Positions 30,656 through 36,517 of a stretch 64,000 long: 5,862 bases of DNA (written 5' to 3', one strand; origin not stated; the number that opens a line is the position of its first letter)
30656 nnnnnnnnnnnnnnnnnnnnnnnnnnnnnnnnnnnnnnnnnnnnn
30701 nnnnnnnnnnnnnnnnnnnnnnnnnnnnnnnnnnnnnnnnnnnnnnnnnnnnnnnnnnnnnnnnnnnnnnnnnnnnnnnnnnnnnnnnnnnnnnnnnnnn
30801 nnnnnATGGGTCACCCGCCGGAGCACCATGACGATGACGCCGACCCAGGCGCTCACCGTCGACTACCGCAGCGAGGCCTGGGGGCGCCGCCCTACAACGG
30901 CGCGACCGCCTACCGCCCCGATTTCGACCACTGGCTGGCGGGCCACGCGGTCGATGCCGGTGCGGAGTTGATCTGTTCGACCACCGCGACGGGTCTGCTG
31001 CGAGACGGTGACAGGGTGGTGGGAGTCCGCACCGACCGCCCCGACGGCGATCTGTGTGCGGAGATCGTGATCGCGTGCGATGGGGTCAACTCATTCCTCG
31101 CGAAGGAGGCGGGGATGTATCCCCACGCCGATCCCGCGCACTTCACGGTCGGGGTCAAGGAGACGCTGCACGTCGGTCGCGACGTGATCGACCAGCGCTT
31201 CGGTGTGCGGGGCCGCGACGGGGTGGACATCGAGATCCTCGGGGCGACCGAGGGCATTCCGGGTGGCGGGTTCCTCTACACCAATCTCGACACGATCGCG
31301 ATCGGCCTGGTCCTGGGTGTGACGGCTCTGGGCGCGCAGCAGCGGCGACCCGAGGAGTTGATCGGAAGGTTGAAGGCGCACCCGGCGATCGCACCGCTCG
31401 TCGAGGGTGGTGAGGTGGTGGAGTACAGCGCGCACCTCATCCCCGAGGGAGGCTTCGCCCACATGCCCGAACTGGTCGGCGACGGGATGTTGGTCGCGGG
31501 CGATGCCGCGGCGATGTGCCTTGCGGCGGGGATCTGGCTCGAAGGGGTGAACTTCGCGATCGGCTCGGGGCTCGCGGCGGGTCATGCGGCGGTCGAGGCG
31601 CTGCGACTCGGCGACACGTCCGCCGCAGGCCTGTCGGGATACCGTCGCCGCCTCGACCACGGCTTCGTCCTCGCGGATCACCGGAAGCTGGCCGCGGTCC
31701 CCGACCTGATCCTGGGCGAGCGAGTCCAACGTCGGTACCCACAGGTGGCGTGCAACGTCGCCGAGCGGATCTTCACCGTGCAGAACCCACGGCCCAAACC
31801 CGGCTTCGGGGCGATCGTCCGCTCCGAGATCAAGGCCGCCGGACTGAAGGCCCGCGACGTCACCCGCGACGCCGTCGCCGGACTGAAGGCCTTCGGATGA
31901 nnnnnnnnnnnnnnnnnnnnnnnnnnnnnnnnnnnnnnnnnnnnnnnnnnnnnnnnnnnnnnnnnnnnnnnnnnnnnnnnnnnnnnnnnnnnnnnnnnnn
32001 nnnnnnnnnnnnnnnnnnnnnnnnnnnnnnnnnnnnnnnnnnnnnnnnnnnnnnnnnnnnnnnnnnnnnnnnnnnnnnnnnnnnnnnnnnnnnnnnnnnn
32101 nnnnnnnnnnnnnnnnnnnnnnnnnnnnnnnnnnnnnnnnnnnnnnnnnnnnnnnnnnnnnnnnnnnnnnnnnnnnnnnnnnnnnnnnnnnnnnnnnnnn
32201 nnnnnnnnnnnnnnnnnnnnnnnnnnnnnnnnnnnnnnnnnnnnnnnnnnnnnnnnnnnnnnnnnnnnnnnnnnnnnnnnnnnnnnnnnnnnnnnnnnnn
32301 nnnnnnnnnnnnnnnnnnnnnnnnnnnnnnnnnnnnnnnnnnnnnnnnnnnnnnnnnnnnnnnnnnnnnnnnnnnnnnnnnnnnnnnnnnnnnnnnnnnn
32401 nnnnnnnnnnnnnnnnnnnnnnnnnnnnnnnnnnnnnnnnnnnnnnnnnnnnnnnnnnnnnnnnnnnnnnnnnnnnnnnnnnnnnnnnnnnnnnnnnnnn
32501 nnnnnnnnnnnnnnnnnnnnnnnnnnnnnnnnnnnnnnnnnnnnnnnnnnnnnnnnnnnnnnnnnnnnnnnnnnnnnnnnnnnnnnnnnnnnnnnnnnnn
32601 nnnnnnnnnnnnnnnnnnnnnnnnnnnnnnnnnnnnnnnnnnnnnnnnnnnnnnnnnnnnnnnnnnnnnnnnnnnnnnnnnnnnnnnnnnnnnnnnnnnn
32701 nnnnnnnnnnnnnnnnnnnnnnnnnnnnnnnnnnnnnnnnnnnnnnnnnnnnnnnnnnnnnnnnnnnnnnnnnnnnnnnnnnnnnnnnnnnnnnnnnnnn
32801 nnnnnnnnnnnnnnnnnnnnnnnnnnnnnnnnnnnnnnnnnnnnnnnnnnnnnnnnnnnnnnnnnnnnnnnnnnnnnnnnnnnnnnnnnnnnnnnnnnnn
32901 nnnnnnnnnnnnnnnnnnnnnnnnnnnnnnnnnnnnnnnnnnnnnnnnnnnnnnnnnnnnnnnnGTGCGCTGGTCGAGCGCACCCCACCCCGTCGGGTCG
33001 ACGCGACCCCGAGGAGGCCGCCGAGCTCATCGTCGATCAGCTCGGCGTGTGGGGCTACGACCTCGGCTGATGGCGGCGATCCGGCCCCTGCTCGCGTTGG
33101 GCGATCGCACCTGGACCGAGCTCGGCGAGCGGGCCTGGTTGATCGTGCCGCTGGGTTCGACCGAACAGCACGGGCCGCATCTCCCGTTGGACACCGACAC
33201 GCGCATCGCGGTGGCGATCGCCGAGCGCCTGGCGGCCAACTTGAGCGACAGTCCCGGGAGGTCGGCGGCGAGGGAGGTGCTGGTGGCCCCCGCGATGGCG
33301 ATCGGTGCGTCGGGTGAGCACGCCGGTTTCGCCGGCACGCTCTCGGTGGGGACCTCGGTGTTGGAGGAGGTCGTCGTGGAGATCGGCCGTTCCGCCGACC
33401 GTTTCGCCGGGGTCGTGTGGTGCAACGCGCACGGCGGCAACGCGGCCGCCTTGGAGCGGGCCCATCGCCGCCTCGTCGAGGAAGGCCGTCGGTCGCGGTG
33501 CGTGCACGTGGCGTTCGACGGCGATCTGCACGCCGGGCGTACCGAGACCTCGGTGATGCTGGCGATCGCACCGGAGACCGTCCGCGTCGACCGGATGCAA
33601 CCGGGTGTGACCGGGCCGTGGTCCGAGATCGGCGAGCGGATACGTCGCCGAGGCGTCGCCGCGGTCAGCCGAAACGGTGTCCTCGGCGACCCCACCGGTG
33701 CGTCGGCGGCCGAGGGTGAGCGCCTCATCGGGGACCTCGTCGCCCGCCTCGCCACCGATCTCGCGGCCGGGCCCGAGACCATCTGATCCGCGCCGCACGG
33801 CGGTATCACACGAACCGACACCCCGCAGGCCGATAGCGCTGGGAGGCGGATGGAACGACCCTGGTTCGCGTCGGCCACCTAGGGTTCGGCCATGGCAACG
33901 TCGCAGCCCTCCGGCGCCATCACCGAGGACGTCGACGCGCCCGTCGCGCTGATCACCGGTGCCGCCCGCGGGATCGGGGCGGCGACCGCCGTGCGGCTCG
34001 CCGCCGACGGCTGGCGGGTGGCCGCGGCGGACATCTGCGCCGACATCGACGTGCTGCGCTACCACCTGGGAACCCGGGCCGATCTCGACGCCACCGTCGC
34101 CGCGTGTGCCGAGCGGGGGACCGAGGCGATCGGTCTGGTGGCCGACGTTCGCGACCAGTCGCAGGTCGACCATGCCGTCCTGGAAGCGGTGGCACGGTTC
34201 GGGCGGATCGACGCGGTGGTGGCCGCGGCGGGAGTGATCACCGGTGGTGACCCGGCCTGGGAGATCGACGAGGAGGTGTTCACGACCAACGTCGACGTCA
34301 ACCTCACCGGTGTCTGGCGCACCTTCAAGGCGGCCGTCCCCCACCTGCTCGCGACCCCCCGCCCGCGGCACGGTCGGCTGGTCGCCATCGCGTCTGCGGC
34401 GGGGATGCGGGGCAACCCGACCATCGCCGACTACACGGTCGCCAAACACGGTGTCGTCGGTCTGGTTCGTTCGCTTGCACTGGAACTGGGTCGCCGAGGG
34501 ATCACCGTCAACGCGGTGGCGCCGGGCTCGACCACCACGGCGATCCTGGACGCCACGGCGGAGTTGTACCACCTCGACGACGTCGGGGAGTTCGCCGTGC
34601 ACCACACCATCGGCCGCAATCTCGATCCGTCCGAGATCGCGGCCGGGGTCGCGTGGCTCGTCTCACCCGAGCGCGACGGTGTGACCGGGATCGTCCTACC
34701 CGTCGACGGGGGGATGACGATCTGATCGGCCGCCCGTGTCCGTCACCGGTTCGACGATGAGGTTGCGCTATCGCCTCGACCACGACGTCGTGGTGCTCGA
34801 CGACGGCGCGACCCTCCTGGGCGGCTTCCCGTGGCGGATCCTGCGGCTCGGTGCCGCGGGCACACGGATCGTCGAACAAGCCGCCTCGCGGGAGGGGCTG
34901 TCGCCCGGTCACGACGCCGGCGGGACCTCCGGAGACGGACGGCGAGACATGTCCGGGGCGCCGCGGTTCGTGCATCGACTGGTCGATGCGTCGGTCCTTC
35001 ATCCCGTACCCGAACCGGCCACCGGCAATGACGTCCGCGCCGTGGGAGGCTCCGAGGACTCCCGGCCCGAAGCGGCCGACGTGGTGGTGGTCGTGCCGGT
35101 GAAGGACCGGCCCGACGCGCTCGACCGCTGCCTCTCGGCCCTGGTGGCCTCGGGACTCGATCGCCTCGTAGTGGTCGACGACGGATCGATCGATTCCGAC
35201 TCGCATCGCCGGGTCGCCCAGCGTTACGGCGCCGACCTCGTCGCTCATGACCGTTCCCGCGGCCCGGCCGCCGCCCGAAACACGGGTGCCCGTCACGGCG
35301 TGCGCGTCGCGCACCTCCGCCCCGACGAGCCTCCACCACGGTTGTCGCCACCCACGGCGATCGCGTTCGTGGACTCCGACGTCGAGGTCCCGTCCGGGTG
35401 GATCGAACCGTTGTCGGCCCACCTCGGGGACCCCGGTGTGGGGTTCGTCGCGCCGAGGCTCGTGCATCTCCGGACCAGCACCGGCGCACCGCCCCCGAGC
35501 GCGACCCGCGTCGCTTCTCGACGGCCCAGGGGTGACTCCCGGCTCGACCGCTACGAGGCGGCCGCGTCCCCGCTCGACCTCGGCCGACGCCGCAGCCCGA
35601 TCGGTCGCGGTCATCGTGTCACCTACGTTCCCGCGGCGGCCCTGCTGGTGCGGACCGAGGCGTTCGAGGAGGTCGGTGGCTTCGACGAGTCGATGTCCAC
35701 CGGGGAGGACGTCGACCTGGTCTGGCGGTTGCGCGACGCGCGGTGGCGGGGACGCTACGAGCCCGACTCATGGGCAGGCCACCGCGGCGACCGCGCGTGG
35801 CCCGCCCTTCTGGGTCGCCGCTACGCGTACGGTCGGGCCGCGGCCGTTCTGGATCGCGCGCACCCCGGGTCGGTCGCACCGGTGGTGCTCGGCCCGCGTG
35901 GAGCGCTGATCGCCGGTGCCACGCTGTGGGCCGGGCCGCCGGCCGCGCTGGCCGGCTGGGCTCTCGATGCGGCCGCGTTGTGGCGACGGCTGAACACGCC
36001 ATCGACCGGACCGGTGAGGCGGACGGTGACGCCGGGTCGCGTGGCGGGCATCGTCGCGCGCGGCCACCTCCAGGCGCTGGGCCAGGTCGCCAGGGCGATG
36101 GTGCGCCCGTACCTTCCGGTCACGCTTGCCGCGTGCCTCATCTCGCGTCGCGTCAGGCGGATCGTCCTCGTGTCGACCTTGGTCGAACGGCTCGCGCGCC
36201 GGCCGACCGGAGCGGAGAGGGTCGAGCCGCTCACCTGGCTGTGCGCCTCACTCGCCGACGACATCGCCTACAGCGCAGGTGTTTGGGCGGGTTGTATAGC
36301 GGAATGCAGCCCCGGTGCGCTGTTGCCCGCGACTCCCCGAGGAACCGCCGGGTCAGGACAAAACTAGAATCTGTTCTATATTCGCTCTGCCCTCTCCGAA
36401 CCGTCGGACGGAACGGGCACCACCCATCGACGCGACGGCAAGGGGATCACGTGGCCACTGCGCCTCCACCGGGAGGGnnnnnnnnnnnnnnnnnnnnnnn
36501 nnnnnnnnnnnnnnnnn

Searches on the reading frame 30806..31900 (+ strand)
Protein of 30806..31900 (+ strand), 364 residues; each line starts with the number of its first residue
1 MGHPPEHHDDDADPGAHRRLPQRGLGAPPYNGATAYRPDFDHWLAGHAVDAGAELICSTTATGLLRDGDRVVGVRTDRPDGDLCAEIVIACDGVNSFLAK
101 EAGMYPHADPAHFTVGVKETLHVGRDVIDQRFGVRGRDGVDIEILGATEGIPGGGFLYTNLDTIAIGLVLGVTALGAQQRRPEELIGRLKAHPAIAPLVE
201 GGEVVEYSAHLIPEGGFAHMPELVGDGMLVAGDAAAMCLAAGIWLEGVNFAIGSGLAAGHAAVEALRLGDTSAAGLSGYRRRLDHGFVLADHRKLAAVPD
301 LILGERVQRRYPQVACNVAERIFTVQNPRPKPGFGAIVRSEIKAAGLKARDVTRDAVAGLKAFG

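Call 14: search_protein_families(library=pfam, proteins=[window:30806-31900:+])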
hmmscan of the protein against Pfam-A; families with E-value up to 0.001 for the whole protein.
window:30806-31900:+ (364 aa): 3 families
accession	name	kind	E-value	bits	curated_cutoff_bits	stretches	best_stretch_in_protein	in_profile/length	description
PF21162.3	ETFQO_UQ-bd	-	9.3e-06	26.6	27.7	1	150-211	32-95/96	ETF-QO, ubiquinone-binding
PF01494.25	FAD_binding_3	-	1.1e-05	25.2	22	1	38-105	100-170/349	FAD binding domain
PF01266.30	DAO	-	6.2e-05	23.1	27.9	1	33-99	144-209/353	FAD dependent oxidoreductase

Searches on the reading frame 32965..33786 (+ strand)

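Call 14: search_protein_families(library=pfam, proteins=[window:32965-33786:+])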
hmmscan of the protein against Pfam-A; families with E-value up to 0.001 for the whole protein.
window:32965-33786:+ (273 aa): 1 family
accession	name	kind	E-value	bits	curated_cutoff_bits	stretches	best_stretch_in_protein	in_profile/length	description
PF02633.19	Creatininase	-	1.6e-57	195.1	31.3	1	48-264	3-236/238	Creatinine amidohydrolase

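Call 27: search_protein_families(library=ncbifam, proteins=[window:32965-33786:+])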
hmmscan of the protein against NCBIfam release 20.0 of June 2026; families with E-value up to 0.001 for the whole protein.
window:32965-33786:+ (273 aa): 4 families
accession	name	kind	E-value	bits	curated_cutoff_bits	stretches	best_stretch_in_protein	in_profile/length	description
TIGR03964.1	mycofact_creat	equivalog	2.6e-78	262.7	172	1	45-267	1-218/228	mycofactocin biosynthesis peptidyl-dipeptidase MftE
TIGR04448.1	creatininase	equivalog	9.6e-22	77.8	235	2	56-167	14-122/246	creatininase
NF041098.2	diketo_inos_hlase_IolN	equivalog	3e-07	29.8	245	1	55-92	23-60/307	3-dehydro-scyllo-inosose hydrolase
NF033501.0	ArfB_arch_rifla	equivalog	3.4e-05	23.7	180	1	60-201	19-148/219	2-amino-5-formylamino-6-ribosylaminopyrimidin-4(3H)-one 5'-monophosphate deformylase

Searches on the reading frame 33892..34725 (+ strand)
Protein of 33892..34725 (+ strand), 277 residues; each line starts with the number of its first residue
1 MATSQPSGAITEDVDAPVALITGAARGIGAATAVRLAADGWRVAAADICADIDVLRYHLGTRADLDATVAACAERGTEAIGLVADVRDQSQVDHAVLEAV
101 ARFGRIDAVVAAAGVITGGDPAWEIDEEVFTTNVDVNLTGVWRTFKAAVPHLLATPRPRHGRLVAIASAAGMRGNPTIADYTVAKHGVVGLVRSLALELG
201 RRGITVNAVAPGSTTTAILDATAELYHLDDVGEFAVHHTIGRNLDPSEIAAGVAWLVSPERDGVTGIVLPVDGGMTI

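Call 14: search_protein_families(library=pfam, proteins=[window:33892-34725:+])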
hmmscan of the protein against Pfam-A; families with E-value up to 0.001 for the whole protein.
window:33892-34725:+ (277 aa): 4 families
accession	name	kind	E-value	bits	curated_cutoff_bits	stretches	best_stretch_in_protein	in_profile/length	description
PF13561.12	adh_short_C2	-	4.6e-51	174.1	27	1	23-276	1-236/236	Enoyl-(Acyl carrier protein) reductase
PF00106.31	adh_short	-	2.3e-44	151.6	26.6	1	18-221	2-189/195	short chain dehydrogenase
PF08659.16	KR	-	1e-10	42.3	22.6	1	19-195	3-163/180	KR domain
PF23441.1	SDR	-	8.5e-06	25.8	27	1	76-220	60-200/258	SDR-like rossmann domain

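Call 27: search_protein_families(library=ncbifam, proteins=[window:33892-34725:+])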
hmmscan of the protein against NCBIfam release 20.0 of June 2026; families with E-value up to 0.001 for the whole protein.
window:33892-34725:+ (277 aa): 221 families (the best 25 are shown)
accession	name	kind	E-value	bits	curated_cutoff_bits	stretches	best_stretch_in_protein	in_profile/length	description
TIGR04504.1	SDR_subfam_2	subfamily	5.5e-96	321.2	250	1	17-276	2-259/260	mycofactocin-coupled SDR family oxidoreductase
NF040491.1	SDR_subfam_4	equivalog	3.7e-88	295.5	265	1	18-275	2-255/256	mycofactocin-coupled SDR family oxidoreductase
TIGR03971.1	SDR_subfam_1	subfamily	3.3e-76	256.2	300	1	16-276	3-269/271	mycofactocin-coupled SDR family oxidoreductase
NF009467.0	PRK12826.1-3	subfamily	6.4e-59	199.3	269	1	11-275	3-270/274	SDR family mycofactocin-dependent oxidoreductase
NF040490.1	SDR_subfam_3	subfamily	5.5e-51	173.6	385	1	15-276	3-264/268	mycofactocin-coupled SDR family oxidoreductase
NF005559.1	PRK07231.1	subfamily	3.9e-50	170.7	215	1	17-277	5-249/249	glucose 1-dehydrogenase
NF009466.0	PRK12826.1-2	subfamily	1.9e-48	165.1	222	1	17-276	4-245/248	3-oxoacyl-ACP reductase FabG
TIGR01830.1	3oxo_ACP_reduc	equivalog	3e-47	161.3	297.75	1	19-275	1-238/239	3-oxoacyl-[acyl-carrier-protein] reductase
NF004818.0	PRK06172.1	equivalog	1.6e-46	158.7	336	1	14-276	5-251/253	SDR family oxidoreductase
NF052558.1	MBtsdlDhBudC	equivalog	2.8e-45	154.8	270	1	18-276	5-242/250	meso-2,3-butanediol dehydrogenase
TIGR02415.1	23BDH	subfamily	1.8e-44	152.1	304.35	1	18-276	2-252/254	acetoin reductase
NF004198.0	PRK05653.1-3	equivalog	1.8e-44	152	296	1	17-277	8-248/248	3-oxoacyl-ACP reductase FabG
NF004197.0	PRK05653.1-1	equivalog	2.1e-40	138.9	332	1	14-276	5-247/249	3-oxoacyl-ACP reductase FabG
NF040605.2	mycolic_FabG1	exception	2.9e-40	138.6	420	2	79-276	41-230/233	3-oxoacyl-ACP reductase FabG1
NF047923.1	pyridox_DH_SDR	equivalog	5.1e-40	137.5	325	1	17-276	4-241/243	pyridoxal 4-dehydrogenase, SDR-type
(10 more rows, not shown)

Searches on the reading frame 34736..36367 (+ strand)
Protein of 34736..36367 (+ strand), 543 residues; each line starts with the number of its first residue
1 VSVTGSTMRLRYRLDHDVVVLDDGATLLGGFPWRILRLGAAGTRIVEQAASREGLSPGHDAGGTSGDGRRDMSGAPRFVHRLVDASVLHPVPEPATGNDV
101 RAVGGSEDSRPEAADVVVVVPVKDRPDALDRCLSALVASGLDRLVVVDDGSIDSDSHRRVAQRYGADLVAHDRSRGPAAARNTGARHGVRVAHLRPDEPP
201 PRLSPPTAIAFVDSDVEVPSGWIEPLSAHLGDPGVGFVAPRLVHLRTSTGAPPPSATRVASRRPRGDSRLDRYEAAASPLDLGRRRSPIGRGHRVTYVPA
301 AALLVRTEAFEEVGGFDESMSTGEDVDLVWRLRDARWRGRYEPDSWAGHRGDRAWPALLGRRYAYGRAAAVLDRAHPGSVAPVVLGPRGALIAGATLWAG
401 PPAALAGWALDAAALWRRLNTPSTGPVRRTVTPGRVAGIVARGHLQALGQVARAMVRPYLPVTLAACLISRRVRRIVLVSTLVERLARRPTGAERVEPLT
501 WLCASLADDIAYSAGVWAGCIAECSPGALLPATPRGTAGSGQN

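Call 13: search_protein_families(library=pfam, proteins=[window:34736-36367:+])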
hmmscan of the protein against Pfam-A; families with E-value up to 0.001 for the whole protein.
window:34736-36367:+ (543 aa): 4 families
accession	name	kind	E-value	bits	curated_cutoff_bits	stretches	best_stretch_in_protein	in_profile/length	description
PF00535.33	Glycos_transf_2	-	6e-15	56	23.3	1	118-251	2-124/168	Glycosyl transferase family 2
PF13632.12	Glyco_trans_2_3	-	1.2e-06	29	27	1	293-370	67-144/198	Glycosyl transferase family group 2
PF13641.12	Glyco_tranf_2_3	-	5.6e-06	27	27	1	116-347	3-209/230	Glycosyltransferase like family 2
PF10111.15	Glyco_tranf_2_2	-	0.00023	21.2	27.3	0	302-333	167-200/276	Glycosyltransferase like family 2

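Call 27: search_protein_families(library=ncbifam, proteins=[window:34736-36367:+])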
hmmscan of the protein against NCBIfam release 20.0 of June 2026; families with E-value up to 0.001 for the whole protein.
window:34736-36367:+ (543 aa): 6 families
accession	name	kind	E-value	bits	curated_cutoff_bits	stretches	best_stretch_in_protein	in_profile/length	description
TIGR03965.1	mycofact_glyco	equivalog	4.2e-99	332.5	280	1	13-532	2-464/467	mycofactocin biosynthesis glycosyltransferase MftF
NF041875.1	EPS_EpsD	equivalog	1.9e-15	57.1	370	2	305-379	162-237/325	exopolysaccharide biosynthesis glycosyltransferase EpsD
TIGR04283.1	glyco_like_mftF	equivalog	2.2e-08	34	182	1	302-335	140-172/221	TIGR04283 family arsenosugar biosynthesis glycosyltransferase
TIGR03937.1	PgaC_IcaA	equivalog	2.9e-07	29.8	422.3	1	301-345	203-246/407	poly-beta-1,6-N-acetyl-D-glucosamine synthase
NF058614.1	PPMAGASynPpgS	equivalog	0.00032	20.2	370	1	115-186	1-69/226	polyprenyl-phospho-N-acetylgalactosaminyl synthase PpgS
TIGR04242.1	nodulat_NodC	equivalog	0.00084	18.4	550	0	112-242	46-168/395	chitooligosaccharide synthase NodC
